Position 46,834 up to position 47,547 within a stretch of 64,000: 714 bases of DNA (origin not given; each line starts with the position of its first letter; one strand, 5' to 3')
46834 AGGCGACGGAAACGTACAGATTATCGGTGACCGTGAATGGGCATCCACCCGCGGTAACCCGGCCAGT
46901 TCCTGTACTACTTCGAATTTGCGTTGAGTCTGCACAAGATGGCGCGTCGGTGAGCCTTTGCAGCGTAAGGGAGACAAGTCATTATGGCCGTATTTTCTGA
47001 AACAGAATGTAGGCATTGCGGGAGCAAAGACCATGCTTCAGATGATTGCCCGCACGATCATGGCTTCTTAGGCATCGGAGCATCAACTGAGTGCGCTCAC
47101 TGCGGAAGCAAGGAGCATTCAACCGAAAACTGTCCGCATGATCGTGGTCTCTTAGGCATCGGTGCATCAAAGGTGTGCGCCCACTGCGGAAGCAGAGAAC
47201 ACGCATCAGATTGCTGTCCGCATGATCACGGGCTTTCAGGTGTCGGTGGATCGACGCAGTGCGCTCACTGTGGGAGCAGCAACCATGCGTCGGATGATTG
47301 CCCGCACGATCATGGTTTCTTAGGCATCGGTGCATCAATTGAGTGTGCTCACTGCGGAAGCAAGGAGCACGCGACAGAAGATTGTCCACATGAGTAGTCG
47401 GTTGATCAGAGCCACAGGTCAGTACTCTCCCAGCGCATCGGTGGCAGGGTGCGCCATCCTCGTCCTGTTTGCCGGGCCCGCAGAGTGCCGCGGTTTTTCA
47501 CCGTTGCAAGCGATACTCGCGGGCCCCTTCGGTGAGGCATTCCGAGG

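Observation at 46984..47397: Bacterial protein composed of five tandem retroviral-type CCHC zinc knuckles on an 81-bp DNA repeat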

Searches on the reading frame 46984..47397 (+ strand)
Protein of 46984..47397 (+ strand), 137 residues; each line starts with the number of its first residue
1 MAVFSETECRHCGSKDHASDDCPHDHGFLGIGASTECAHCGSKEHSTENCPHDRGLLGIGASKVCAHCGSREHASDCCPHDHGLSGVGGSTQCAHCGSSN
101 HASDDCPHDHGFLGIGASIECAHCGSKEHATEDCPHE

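Call 4: search_protein_families(library=pfam, proteins=[window:46984-47394:+], max_evalue=10)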
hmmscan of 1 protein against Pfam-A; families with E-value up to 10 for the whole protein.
window:46984-47394:+ (137 aa): 17 families
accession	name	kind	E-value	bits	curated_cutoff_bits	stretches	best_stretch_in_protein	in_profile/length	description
PF13917.11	zf-CCHC_3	-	0.00046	20.5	27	4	117-135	3-21/41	Zinc knuckle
PF00098.28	zf-CCHC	-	0.0015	18.9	20.8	3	9-24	3-18/18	Zinc knuckle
PF21759.2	AIR2-like_ZnK4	-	0.0051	17.2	27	4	37-51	2-16/25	AIR2-like, CCHC-type 1 zinc finger 4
PF02150.21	Zn_ribbon_RPB9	-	0.012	15.9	25.2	0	8-18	23-33/36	RNA polymerases M/15 Kd subunit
PF18319.7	Zn_ribbon_PriA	-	0.018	15.4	26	0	91-99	17-25/27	PriA DNA helicase Cys-rich region (CRR) domain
PF03367.19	Zn_ribbon_ZPR1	-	0.028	14.3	23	2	34-45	35-46/56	ZPR1 zinc-finger domain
PF13240.11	Zn_Ribbon_1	-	0.25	11.7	25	0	89-98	12-21/23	zinc-ribbon domain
PF16622.11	zf-C2H2_11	-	0.48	10.6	27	1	89-97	3-11/29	zinc-finger C2H2-type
PF04957.18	RMF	-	0.87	10.1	27.9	0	36-55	15-34/53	Ribosome modulation factor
PF12760.12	Zn_ribbon_IS1595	-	0.87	10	25.4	0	119-129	19-29/46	Transposase zinc-ribbon domain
PF15060.11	PPDFL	-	1.5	9.6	27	1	24-56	14-46/110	Differentiation and proliferation regulator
PF23451.1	Zn_ribbon_PaaD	-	2.2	8.4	27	2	83-100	7-24/53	PaaD zinc beta ribbon domain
PF19768.4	DUF6255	-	3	8.7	25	2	48-72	3-27/70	Family of unknown function (DUF6255)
PF23550.1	zf_Tbcl_Rhp7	-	4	7.5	27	0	32-43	2-13/39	DNA repair protein rhp7 treble clef domain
PF17848.7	Zn_ribbon_ACC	-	4.4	8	24.5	1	91-103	2-14/26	Acetyl-CoA carboxylase zinc finger domain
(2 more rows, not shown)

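Call 5: search_protein_families(library=ncbifam, proteins=[window:46984-47394:+], max_evalue=10)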
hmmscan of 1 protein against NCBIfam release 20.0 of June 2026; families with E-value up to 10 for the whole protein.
window:46984-47394:+ (137 aa): 5 families
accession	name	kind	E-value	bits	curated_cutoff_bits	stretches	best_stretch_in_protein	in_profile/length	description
NF033399.2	thiazolyl_GetA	subfamily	0.44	10.6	29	3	109-126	28-45/50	thiomuracin/GE37468 family thiazolyl RiPP peptide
NF001607.0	PRK00398.1-4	equivalog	0.52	10.1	89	0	118-127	28-37/53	DNA-directed RNA polymerase subunit P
NF003161.0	PRK04136.1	equivalog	5.8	6.5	54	1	7-15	29-37/49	50S ribosomal protein L40e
TIGR00143.1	hypF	equivalog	9.4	4.2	466.1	2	64-127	122-179/741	carbamoyltransferase HypF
NF041886.1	Rmf_CrpP_fam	subfamily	9.5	5.9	28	0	16-27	13-24/39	Rmf/CrpP family protein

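Call 8: find_homologous_proteins(query=window:46984-47394:+, max_evalue=0.01)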
Query window:46984-47394:+ (137 aa): 8 proteins with E <= 0.01 among 1372 candidates.
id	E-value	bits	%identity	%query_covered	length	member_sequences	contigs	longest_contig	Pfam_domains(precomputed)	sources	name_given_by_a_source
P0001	4.1e-29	120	60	61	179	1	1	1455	PF21759.4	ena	-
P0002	3.9e-28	117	52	97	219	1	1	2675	PF21759.4,PF00098.29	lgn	-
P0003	1.2e-22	99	62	56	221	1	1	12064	-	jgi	jgi:hypothetical protein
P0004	1.5e-21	95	52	98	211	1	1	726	PF21759.4,PF13917.12,PF27939.1,PF00098.29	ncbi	-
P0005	8.8e-19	86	53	98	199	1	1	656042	-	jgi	jgi:hypothetical protein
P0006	1.6e-17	82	51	99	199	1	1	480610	PF21759.4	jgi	jgi:hypothetical protein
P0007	2.2e-16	78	65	42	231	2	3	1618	PF13308.12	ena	-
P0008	1.1e-13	70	54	74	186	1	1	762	PF21759.4,PF27939.1,PF00098.29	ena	-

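Call 10: find_encoding_contigs(protein=window:46984-47397:+, flank=10000)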
Protein window:46984-47397:+ (137 aa): no gene with exactly this product is on record in the collection.

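Call 11: find_encoding_contigs(protein=P0005, flank=8000)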
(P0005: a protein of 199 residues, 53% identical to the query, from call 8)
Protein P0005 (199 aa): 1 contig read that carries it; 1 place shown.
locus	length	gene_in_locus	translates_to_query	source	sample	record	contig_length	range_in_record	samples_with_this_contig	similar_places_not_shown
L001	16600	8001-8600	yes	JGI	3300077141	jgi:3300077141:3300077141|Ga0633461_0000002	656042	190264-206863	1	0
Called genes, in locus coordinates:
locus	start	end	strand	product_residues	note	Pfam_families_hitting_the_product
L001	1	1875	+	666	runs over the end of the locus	PF00069:Pkinase, PF07714:PK_Tyr_Ser-Thr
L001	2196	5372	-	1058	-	PF15902:Sortilin-Vps10, PF02012:BNR (faint), PF15902:Sortilin-Vps10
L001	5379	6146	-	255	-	-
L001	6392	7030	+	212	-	-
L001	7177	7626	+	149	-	-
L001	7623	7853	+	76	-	-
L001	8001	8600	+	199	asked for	-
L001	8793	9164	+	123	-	-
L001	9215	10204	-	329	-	PF00296:Bac_luciferase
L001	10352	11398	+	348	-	PF08240:ADH_N, PF00107:ADH_zinc_N, PF13602:ADH_zinc_N_2 (weak)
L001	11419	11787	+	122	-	-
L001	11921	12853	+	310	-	PF00892:EamA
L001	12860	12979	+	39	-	-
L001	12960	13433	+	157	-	PF01928:CYTH (weak)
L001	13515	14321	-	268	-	PF00149:Metallophos, PF12850:Metallophos_2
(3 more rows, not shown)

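Call 12: find_encoding_contigs(protein=P0003, flank=8000)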
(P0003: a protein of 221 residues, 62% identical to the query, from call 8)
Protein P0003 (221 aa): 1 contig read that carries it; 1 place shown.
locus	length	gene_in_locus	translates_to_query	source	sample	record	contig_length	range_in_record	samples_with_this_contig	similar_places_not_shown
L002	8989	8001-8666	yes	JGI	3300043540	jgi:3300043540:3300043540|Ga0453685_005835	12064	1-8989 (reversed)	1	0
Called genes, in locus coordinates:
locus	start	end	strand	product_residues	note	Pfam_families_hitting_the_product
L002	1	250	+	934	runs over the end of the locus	PF00012:HSP70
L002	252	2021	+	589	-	-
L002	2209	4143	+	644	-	PF00069:Pkinase (faint), PF13428:TPR_14 (faint), PF07719:TPR_2 (faint), PF13176:TPR_7 (faint), PF13181:TPR_8 (faint), PF13424:TPR_12 (faint), PF13432:TPR_16 (faint), PF00515:TPR_1 (weak), +2 more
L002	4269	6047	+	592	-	PF07969:Amidohydro_3, PF01979:Amidohydro_1 (weak)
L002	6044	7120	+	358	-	PF12773:DZR (weak), PF13240:Zn_Ribbon_1 (faint), PF24460:DUF7575 (faint)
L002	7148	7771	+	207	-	-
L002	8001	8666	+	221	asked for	-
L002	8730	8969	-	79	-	-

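Call 16: find_related_loci(query=A1, collection=genome_contigs, flank=10000)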
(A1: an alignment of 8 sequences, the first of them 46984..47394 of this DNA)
Query A1 (137 aa) in genome_contigs; peptide patterns used: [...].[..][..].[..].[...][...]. (x = any residue, [..] = any of these).
11 stretches matched a pattern; 7 encode a relative of the query (tblastn E <= 1e-3); 7 distinct loci.
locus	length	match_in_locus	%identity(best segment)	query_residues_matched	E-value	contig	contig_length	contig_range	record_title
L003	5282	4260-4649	67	3-137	8e-47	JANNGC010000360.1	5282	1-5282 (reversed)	MAG: Pedosphaera sp. isolate OTE_75_metabat_229 OTE_75_k141_3032034, whole genome shotgun sequence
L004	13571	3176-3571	46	1-137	3e-33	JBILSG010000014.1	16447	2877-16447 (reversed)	MAG: Chitinophagaceae bacterium isolate ME2018-06-26_3300042295_group8_bin186 Rohwer_bin517_scaffold_1592_c1, whole geno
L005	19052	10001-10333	51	1-136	3e-30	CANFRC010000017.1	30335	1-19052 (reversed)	MAG: Bacteroidetes bacterium isolate Jr-16oct17-164 genome assembly, contig: Jr-16oct17-C2817, whole genome shotgun sequ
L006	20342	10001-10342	52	4-136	2e-29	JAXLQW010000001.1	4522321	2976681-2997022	MAG: Thermoanaerobaculia bacterium isolate STL-ACI13 C1.108.fa-1, whole genome shotgun sequence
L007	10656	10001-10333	51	1-136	6e-29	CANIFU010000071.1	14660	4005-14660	MAG: Bacteroidetes bacterium isolate RH-14apr17-211 genome assembly, contig: RH-14apr17-C10773, whole genome shotgun seq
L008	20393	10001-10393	50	1-136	1e-25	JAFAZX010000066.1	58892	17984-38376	MAG: Acidobacteriota bacterium isolate CP_BM_RX_R9_16 BM_RX_R9_k147_304595, whole genome shotgun sequence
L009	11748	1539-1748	59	1-136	4e-18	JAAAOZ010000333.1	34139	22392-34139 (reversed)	MAG: Chloroflexi bacterium isolate GSL.Bin35 NODE_633_length_34139_cov_0.653242, whole genome shotgun sequence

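Call 28: predict_structure(alignment_id=A1)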
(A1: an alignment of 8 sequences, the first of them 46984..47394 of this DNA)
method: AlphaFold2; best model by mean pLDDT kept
length: 137 residues; sequences in the alignment: 8
mean_pLDDT: 50.7   pTM: 0.23
mean pLDDT of the five models: 50.7, 50.6, 50.4, 46.3, 44.6
residues with pLDDT >= 90: 0; 70-90: 0; 50-70: 79; < 50: 58
segments of 3 or more residues with pLDDT < 50: 1-6, 27-34, 53-63, 81-92, 111-119
pLDDT, mean of each block of 10 residues (from residue 1): 48 62 51 51 56 45 51 52 36 49 52 44 58 60
secondary structure, 60 per line:
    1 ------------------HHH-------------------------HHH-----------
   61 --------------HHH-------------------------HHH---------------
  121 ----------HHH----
elements in order:

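Call 29: search_solved_structures(query=window:46984-47394:+, max_evalue=1, show_alignments=3)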
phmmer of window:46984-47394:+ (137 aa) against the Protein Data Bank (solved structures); distinct sequences matched with E-value up to 1: 3.
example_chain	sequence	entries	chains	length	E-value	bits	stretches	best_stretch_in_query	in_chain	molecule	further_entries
3nyb_B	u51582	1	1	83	0.0012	22.4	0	35-51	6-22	Protein AIR2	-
2lli_A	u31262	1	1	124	0.012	19.2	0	7-23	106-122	Protein AIR2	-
2a51_A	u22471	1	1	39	0.59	13.7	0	93-135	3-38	nucleocapsid protein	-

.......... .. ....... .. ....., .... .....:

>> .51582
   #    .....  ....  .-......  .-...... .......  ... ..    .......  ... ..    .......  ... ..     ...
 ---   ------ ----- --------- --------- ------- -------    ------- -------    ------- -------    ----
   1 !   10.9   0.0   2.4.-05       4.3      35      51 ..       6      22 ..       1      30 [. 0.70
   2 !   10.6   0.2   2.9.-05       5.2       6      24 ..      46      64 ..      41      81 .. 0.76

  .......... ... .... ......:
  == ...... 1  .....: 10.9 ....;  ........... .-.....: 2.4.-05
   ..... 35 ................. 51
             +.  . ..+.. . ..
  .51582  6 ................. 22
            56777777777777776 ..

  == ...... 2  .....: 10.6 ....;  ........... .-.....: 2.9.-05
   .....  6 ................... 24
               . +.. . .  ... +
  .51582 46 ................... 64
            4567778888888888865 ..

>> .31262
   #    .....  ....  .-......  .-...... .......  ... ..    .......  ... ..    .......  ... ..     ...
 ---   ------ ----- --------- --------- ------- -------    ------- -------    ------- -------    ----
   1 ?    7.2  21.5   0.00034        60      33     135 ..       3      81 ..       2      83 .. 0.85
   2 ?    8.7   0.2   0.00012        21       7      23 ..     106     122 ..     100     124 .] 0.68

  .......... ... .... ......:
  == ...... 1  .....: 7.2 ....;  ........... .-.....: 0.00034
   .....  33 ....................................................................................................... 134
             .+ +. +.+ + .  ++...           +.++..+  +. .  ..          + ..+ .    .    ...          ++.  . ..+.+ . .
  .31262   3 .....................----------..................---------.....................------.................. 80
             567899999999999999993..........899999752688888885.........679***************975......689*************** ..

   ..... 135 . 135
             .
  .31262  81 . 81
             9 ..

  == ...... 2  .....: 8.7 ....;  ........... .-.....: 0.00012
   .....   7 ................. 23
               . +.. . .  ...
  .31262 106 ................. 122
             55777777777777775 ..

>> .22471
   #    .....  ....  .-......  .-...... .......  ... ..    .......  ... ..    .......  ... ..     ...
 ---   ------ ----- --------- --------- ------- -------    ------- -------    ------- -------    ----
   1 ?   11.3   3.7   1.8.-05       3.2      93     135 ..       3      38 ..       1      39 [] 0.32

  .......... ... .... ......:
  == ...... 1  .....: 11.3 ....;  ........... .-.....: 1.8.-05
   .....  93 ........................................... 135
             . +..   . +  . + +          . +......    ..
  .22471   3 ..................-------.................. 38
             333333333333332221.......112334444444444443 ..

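Call 31: search_protein_families(library=pfam, alignment_id=A2, max_evalue=0.01)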
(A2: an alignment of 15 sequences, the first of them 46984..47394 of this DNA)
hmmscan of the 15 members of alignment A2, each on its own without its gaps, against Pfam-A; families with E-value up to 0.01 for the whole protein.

A. member 1, window:46984-47394:+ (137 aa): 3 families
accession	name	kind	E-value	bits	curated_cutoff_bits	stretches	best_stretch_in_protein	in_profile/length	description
PF13917.11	zf-CCHC_3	-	0.00046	20.5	27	0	117-135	3-21/41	Zinc knuckle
PF00098.28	zf-CCHC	-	0.0015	18.9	20.8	0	9-24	3-18/18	Zinc knuckle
PF21759.2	AIR2-like_ZnK4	-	0.0051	17.2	27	0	37-51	2-16/25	AIR2-like, CCHC-type 1 zinc finger 4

B. families by the number of members that match (of 15 scanned): 21 families
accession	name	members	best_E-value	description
PF13917.11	zf-CCHC_3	11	9.2e-11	Zinc knuckle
PF00098.28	zf-CCHC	11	4.7e-09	Zinc knuckle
PF21759.2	AIR2-like_ZnK4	4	0.0022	AIR2-like, CCHC-type 1 zinc finger 4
PF08239.17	SH3_3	1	4.2e-14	Bacterial SH3 domain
PF13308.11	YARHG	1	4.5e-12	YARHG domain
PF18048.7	TRAF6_Z2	1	2.3e-11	TNF receptor-associated factor 6 zinc finger 2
PF05036.18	SPOR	1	1.1e-05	SPOR domain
PF17860.6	Defensin_RK-1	1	3.3e-05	RK-1-like defensin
PF07291.16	MauE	1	0.0019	Methylamine utilisation protein MauE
PF24738.1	DUF7689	1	0.002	Domain of unknown function (DUF7689)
PF03367.19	Zn_ribbon_ZPR1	1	0.0022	ZPR1 zinc-finger domain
PF12760.12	Zn_ribbon_IS1595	1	0.0027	Transposase zinc-ribbon domain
PF05433.20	Rick_17kDa_Anti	1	0.0029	Glycine zipper 2TM domain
PF02150.21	Zn_ribbon_RPB9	1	0.0033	RNA polymerases M/15 Kd subunit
PF00418.24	Tubulin-binding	1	0.0036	Tau and MAP protein, tubulin-binding repeat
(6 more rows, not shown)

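Call 38: search_protein_representatives(alignment_id=A1)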
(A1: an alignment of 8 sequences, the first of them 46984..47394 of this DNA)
Query: 8 sequences, 216 profile positions. Proteins with E-value up to 0.001 (for the whole library): 778; up to 1e-10: 136; up to 1e-30: 84. The best 150 are listed.
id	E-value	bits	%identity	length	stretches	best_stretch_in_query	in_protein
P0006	8.2e-84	297.2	-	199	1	1-200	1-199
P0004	3.0e-82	292.1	-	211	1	3-193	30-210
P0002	2.0e-70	253.5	-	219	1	1-216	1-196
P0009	1.1e-66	241.2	-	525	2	1-124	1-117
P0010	9.5e-65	234.9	-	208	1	1-215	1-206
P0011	4.5e-57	209.8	-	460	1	1-184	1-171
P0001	1.5e-56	208.1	-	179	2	1-100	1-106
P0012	2.9e-55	203.9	-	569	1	1-214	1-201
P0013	5.2e-54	199.8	-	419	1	1-175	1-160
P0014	1.4e-53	198.4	-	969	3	1-74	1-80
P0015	2.0e-52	194.6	-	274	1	1-127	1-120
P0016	5.1e-52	193.3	-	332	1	1-183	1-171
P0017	9.5e-52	192.4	-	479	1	1-192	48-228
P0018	1.2e-51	192.0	-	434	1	1-141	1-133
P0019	1.6e-51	191.7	-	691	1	1-181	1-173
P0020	2.0e-51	191.3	-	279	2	3-80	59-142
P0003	2.4e-23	99.5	-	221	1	6-75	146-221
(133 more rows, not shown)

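Call 42: find_encoding_contigs(protein=P0020, flank=8000)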
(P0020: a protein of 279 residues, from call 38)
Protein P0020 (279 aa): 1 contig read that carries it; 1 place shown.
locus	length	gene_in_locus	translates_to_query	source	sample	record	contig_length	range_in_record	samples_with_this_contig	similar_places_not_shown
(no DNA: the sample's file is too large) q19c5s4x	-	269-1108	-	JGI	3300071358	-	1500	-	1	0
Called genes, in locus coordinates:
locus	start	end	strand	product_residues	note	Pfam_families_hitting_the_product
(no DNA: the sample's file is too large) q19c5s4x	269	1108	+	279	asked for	PF00098:zf-CCHC (faint), PF21759:AIR2-like_ZnK4 (faint), PF27939:DUF8363 (faint), PF08239:SH3_3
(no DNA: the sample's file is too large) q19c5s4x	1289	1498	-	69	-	?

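Call 53: search_protein_families(library=padloc, proteins=[window:46984-47394:+], max_evalue=0.01)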
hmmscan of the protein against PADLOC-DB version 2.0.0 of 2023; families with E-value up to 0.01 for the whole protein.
window:46984-47394:+ (137 aa): 0 families

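Call 54: search_protein_families(library=phrogs, proteins=[window:46984-47394:+], max_evalue=0.01)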
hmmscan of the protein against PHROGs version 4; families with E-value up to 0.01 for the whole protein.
window:46984-47394:+ (137 aa): 2 families
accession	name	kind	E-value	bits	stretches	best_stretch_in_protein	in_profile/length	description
phrog_6094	-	unknown function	0.0017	19.2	0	10-54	73-118/142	-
phrog_33239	-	unknown function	0.0035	18.1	0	119-128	4-13/40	-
